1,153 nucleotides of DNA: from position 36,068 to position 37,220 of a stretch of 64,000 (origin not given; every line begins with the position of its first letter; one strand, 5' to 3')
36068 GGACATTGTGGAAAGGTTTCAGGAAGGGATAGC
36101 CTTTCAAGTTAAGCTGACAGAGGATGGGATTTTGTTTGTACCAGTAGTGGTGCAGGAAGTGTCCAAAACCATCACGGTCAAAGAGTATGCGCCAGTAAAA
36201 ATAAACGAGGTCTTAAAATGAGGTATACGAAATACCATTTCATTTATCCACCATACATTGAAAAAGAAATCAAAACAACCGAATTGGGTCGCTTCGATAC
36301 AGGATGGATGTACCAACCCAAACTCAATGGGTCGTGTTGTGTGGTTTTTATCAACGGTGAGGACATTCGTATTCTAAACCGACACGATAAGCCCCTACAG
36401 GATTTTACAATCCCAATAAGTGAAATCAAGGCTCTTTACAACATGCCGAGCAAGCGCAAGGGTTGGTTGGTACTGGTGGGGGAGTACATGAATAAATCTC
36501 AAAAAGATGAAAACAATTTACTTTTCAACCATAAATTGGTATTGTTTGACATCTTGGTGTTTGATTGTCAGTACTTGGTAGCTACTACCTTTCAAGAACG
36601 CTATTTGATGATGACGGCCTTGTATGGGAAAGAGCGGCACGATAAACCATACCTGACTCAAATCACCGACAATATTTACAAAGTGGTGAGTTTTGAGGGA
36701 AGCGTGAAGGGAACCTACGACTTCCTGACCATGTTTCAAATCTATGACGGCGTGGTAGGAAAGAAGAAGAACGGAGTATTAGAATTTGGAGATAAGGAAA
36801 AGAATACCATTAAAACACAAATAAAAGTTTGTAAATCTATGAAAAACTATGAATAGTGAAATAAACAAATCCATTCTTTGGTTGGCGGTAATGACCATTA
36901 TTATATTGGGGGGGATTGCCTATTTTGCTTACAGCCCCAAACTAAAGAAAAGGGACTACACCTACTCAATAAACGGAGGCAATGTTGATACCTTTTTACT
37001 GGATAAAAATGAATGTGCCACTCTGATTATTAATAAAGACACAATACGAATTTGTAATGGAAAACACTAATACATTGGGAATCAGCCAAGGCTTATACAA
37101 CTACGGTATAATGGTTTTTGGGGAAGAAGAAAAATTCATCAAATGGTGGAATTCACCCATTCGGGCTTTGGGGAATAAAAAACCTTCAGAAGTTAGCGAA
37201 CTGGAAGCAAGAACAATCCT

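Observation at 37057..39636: Cluster of ADP-ribose and NAD-related genes: DUF2384/ParS-like antitoxin domain, macro domain, SPFH and NADAR; possible counter-defence against ADP-ribosylating toxins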

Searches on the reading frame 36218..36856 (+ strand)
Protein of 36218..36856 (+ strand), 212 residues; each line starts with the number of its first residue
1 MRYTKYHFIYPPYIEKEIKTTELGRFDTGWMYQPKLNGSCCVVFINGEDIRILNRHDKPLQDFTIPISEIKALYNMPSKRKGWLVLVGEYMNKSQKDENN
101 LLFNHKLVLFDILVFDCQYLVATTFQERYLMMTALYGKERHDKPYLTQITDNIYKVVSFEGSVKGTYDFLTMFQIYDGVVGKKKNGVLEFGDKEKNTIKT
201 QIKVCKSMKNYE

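Call 3: search_protein_families(library=pfam, proteins=[window:36218-36856:+], max_evalue=0.1)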
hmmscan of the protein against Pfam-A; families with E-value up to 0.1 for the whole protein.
window:36218-36856:+ (212 aa): 2 families
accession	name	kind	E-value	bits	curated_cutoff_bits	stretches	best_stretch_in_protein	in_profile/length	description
PF01068.26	DNA_ligase_A_M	-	3.6e-06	27.2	26.2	1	94-199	102-202/204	ATP dependent DNA ligase domain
PF09414.15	RNA_ligase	-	0.0036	17.9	27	1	30-128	3-110/171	RNA ligase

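Call 4: search_protein_families(library=phrogs, proteins=[window:36218-36856:+], max_evalue=0.01)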
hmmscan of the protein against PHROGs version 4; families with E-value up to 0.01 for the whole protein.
window:36218-36856:+ (212 aa): 2 families
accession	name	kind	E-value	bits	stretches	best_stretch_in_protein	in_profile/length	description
phrog_114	-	DNA, RNA and nucleotide metabolism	1.3e-08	34.9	1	13-199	229-415/634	ATP-dependent DNA ligase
phrog_22088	-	unknown function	0.0076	16.3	1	96-152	222-277/377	-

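Call 98: search_protein_families(library=padloc, proteins=[window:36218-36856:+], max_evalue=0.001)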
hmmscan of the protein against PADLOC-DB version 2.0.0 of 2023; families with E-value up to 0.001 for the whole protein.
window:36218-36856:+ (212 aa): 0 families

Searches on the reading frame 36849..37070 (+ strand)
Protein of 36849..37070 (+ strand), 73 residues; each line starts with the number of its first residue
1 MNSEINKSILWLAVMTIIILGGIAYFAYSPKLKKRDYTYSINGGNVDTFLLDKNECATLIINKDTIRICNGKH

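Call 3: search_protein_families(library=pfam, proteins=[window:36849-37070:+], max_evalue=0.1)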
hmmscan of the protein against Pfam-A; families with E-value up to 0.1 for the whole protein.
window:36849-37070:+ (73 aa): 0 families

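Call 4: search_protein_families(library=phrogs, proteins=[window:36849-37070:+], max_evalue=0.01)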
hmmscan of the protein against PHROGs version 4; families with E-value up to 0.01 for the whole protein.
window:36849-37070:+ (73 aa): 0 families
